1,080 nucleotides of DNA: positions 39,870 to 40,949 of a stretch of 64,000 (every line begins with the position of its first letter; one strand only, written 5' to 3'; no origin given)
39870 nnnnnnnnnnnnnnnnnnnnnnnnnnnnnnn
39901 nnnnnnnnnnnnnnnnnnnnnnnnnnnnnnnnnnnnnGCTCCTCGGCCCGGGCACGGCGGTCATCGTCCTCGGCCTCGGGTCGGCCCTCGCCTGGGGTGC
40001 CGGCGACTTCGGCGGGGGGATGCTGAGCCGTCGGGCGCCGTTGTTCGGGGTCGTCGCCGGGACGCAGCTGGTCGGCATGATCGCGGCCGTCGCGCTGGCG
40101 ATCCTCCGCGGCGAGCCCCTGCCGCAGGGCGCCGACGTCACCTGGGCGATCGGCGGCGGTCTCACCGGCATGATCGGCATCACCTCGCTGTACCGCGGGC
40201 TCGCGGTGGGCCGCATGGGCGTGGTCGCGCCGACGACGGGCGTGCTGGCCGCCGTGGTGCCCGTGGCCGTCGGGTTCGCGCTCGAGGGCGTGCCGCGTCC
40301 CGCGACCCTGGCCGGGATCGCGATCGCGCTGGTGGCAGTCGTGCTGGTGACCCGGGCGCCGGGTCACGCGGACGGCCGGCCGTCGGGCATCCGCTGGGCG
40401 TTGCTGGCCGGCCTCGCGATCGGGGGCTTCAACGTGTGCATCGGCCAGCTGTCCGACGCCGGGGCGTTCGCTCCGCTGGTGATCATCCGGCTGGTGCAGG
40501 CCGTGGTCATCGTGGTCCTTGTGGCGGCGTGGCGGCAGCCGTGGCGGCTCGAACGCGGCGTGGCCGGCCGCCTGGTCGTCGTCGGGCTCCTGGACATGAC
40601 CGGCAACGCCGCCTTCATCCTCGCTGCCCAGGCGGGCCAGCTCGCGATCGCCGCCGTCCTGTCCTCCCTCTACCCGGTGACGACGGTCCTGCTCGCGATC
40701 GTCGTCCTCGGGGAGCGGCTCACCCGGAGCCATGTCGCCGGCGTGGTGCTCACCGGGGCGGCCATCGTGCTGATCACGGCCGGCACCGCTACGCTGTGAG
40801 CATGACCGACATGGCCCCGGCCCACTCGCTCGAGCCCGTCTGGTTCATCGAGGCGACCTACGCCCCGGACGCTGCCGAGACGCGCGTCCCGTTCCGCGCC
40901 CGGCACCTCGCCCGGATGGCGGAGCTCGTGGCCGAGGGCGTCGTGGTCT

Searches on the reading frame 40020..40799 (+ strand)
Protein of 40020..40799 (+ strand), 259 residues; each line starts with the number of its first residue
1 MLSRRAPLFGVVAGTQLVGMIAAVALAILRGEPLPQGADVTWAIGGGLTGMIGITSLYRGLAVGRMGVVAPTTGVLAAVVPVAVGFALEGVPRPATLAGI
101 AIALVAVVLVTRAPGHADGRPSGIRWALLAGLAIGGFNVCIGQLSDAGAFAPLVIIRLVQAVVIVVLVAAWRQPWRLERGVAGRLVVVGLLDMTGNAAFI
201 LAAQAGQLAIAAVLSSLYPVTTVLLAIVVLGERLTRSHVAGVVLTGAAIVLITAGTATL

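Call 50: search_protein_families(library=pfam, proteins=[window:40020-40799:+], max_evalue=0.00001)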
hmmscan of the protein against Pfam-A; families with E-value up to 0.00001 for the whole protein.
window:40020-40799:+ (259 aa): 1 family
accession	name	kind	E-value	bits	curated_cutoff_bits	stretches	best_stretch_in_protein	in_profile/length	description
PF00892.27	EamA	-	3.1e-19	70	28.2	1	122-253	2-134/135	EamA-like transporter family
